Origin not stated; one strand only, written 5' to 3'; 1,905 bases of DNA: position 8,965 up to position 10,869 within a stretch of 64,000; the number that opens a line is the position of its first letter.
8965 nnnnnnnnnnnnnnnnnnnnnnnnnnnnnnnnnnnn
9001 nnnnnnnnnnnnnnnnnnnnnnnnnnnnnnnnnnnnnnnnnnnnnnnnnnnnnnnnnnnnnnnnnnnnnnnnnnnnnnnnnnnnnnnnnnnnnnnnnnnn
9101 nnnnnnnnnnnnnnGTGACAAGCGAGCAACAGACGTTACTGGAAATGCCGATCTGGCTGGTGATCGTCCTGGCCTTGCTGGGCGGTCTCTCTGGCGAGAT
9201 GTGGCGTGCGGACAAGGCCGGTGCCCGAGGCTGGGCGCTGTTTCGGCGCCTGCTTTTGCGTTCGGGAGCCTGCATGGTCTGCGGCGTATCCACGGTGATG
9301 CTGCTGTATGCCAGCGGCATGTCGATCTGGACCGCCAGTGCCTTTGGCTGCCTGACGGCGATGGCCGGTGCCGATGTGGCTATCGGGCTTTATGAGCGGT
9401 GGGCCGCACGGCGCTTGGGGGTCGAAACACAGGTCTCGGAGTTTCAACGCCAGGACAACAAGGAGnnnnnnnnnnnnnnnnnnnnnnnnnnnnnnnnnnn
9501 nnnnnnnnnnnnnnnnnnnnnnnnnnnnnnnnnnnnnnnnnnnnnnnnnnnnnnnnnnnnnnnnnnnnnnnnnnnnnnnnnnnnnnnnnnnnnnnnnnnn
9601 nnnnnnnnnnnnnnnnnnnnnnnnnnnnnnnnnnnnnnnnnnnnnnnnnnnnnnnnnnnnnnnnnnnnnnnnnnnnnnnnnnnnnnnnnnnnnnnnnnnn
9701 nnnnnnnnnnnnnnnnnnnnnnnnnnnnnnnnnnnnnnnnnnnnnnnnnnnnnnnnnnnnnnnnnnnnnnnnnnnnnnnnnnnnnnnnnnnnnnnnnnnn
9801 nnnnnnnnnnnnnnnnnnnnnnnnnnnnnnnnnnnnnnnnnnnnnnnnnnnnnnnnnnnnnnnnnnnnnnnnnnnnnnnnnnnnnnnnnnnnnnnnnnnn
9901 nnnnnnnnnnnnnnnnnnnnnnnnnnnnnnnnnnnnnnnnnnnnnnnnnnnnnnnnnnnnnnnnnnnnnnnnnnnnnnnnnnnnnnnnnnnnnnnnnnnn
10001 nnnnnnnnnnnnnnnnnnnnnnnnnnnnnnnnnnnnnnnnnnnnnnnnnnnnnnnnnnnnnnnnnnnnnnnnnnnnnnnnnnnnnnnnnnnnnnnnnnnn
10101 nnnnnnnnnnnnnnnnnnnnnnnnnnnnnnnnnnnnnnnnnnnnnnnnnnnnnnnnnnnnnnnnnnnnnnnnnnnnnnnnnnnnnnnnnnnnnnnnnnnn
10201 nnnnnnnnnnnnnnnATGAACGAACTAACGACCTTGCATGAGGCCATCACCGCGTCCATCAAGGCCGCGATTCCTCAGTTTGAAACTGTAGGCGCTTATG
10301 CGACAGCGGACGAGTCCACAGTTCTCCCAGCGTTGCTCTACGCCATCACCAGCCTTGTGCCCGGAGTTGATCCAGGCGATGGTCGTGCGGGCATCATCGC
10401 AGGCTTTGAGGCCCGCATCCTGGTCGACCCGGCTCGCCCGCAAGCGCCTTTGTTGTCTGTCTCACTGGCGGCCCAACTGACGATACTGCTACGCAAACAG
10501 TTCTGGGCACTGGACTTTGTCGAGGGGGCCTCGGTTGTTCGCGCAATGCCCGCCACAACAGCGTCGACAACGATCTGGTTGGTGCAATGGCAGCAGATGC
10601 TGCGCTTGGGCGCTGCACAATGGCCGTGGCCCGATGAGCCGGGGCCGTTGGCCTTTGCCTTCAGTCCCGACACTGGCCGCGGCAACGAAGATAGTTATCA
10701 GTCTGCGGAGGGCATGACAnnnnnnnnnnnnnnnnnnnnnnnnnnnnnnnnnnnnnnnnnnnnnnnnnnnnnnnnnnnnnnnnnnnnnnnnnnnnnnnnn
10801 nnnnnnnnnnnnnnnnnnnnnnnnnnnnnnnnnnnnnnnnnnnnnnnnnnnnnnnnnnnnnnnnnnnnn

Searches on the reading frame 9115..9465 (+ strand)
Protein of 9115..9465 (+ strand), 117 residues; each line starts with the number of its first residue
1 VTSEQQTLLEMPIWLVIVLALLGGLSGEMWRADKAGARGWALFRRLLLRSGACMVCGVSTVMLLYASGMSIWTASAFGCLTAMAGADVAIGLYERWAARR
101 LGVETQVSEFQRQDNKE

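Call 7: search_protein_families(library=pfam, proteins=[window:9115-9465:+], max_evalue=1)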
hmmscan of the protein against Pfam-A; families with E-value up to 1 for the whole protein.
window:9115-9465:+ (117 aa): 2 families
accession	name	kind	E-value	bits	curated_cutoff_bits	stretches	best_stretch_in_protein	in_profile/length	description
PF16085.10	Phage_holin_3_5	-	5.7e-55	184.8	27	1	1-105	1-105/113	Bacteriophage holin Hol, superfamily III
PF03458.18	Gly_transporter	-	0.92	9.9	23.5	0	52-85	7-40/78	Glycine transporter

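Call 8: search_protein_families(library=phrogs, proteins=[window:9115-9465:+], max_evalue=1)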
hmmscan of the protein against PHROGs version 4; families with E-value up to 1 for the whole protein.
window:9115-9465:+ (117 aa): 5 families
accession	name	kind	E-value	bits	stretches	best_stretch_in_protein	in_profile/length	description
phrog_3897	-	unknown function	3.8e-58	195.5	1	1-109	1-109/114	-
phrog_785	-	lysis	0.00033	21.3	1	5-105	5-105/107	holin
phrog_6384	-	lysis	0.14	12.8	1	13-86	14-85/111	holin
phrog_25361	-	head and packaging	0.27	12.4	1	17-27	11-21/29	minor head protein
phrog_126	-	lysis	0.75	10.7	0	42-106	46-110/114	holin/anti-holin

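Call 83: search_solved_structures(query=window:9115-9465:+, max_evalue=0.01)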
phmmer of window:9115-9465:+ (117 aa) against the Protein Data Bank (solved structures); distinct sequences matched with E-value up to 0.01: 0.

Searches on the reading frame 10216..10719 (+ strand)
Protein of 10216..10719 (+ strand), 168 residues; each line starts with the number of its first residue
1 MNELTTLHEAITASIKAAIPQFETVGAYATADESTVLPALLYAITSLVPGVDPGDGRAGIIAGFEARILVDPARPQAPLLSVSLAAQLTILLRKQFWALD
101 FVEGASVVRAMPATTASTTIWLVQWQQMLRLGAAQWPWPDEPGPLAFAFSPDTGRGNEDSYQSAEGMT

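Call 7: search_protein_families(library=pfam, proteins=[window:10216-10719:+], max_evalue=1)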
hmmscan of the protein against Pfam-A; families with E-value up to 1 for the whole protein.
window:10216-10719:+ (168 aa): 0 families

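Call 8: search_protein_families(library=phrogs, proteins=[window:10216-10719:+], max_evalue=1)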
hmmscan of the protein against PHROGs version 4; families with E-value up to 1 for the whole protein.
window:10216-10719:+ (168 aa): 1 family
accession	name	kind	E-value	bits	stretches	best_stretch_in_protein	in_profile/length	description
phrog_1072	-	unknown function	3.9e-45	154.5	1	2-166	4-173/174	-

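Call 9: search_protein_families(library=ncbifam, proteins=[window:10216-10719:+], max_evalue=1)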
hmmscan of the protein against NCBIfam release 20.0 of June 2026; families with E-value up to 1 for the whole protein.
window:10216-10719:+ (168 aa): 0 families

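Call 82: search_solved_structures(query=window:10216-10719:+, max_evalue=0.01)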
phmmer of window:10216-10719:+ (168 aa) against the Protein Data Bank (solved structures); distinct sequences matched with E-value up to 0.01: 1.
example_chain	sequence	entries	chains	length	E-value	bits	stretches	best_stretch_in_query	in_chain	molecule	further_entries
6u5f_A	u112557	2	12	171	3.7e-23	85.7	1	4-166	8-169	Collar PA0615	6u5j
